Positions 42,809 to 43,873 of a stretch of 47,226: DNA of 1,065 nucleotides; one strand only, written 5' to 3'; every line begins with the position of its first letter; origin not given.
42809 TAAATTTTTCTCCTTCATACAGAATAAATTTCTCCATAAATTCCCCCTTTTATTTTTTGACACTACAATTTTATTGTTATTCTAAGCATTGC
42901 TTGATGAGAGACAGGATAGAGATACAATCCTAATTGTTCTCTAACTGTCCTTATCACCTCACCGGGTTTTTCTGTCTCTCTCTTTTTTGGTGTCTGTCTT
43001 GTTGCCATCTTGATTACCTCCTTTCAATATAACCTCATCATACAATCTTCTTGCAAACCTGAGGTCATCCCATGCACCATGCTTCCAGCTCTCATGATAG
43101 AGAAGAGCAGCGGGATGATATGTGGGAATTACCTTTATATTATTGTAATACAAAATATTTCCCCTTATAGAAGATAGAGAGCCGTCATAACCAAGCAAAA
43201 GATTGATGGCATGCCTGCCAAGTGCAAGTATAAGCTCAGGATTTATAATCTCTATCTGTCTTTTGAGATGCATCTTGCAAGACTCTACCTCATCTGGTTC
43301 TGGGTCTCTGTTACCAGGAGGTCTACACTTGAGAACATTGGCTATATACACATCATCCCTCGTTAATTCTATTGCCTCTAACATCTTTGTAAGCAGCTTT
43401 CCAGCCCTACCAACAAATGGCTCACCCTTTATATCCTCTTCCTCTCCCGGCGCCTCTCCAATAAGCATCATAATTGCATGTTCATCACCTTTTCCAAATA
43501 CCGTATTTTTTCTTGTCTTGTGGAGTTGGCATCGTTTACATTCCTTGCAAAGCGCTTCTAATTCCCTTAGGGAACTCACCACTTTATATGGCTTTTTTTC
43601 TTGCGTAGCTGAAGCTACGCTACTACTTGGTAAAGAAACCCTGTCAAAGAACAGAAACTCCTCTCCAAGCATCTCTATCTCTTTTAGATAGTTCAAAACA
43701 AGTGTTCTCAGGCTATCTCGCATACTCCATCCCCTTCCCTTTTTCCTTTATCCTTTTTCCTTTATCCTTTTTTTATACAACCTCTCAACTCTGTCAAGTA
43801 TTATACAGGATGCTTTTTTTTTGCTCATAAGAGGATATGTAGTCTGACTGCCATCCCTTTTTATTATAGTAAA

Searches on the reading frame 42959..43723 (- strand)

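Call 3: search_protein_families(library=pfam, proteins=[window:42959-43723:-], max_evalue=1)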
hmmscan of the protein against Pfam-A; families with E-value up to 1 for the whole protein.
window:42959-43723:- (254 aa): 1 family
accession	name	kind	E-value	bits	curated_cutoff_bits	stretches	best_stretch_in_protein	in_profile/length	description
PF03167.25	UDG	-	8.6e-36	123.6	24.3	1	76-222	1-141/141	Uracil DNA glycosylase superfamily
